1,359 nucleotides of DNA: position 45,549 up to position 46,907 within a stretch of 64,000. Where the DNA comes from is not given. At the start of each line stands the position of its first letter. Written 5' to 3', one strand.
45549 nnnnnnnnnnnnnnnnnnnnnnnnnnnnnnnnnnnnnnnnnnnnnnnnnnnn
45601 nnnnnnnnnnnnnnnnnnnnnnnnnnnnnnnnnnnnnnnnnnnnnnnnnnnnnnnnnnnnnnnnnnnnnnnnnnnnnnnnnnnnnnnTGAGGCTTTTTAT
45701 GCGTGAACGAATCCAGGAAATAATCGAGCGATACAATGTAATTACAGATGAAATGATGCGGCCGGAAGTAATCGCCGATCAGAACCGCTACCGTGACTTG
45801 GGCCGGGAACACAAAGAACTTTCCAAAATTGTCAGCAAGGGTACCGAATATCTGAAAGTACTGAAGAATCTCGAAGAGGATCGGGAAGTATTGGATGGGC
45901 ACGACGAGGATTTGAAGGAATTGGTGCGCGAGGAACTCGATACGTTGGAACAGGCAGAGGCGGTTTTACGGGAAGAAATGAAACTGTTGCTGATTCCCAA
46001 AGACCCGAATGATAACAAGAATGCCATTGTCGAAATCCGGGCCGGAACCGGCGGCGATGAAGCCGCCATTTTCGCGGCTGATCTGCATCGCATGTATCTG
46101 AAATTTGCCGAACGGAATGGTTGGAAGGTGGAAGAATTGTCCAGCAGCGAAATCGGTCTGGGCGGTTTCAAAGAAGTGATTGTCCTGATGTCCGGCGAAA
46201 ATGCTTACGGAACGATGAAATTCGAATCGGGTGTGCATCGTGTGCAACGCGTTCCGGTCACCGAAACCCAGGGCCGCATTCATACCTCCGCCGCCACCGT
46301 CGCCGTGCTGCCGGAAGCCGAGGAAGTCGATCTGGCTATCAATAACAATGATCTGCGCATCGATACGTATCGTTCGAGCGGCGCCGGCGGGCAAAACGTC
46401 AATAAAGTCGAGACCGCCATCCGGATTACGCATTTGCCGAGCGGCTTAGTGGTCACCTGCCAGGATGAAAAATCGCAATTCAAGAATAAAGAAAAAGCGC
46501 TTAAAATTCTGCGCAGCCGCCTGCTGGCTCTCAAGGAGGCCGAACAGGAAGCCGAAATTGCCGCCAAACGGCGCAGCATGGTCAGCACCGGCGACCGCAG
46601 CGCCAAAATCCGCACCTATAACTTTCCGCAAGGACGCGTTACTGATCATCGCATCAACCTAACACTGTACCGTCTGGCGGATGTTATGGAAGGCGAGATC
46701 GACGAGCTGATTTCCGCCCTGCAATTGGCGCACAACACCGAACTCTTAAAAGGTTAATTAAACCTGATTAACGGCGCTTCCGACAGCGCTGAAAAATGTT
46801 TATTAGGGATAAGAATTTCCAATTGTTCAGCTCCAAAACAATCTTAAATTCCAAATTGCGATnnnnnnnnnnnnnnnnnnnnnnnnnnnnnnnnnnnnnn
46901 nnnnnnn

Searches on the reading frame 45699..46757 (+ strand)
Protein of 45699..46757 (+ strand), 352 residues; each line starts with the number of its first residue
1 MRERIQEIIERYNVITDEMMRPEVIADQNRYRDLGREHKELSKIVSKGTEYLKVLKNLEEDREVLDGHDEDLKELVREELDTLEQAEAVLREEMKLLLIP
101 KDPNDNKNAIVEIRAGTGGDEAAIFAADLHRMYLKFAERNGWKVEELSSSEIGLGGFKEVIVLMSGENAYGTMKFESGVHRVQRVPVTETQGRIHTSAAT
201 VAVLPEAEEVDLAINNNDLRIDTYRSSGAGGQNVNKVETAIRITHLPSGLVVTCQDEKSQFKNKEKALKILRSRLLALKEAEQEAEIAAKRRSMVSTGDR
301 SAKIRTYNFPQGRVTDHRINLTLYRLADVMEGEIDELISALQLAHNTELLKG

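Call 63: list_cluster_members(proteins=[window:45699-46757:+, window:40591-42501:+, window:48586-52020:+, window:5269-6288:+, window:38264-39625:+, window:56344-57009:-])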
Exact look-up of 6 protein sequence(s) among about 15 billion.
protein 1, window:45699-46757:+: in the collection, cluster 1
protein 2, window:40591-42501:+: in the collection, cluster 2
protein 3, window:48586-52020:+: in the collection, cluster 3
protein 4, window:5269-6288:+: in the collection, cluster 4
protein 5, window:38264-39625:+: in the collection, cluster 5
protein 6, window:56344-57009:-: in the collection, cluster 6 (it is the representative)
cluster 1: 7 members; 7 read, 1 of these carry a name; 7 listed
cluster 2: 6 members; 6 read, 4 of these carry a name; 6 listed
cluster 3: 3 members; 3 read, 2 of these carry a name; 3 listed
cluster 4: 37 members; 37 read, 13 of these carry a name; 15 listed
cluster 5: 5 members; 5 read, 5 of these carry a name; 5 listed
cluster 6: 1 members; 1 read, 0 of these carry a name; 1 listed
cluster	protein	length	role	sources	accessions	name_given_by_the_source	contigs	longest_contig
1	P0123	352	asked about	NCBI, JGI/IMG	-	-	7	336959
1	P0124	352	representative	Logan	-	-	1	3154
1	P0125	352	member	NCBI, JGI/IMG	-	peptide chain release factor 1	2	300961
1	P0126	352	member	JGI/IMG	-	-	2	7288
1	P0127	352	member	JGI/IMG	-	-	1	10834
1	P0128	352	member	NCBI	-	-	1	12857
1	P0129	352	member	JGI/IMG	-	-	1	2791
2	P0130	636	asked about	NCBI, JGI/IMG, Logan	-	phosphoenolpyruvate carboxykinase (GTP)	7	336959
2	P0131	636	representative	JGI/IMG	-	-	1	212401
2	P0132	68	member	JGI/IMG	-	phosphoenolpyruvate carboxykinase (GTP)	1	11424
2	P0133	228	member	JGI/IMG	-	phosphoenolpyruvate carboxykinase (GTP)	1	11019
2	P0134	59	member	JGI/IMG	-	phosphoenolpyruvate carboxykinase (GTP)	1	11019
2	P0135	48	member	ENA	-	-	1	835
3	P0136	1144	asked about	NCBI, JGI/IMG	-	-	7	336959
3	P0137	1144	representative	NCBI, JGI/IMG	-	DNA polymerase-3 subunit alpha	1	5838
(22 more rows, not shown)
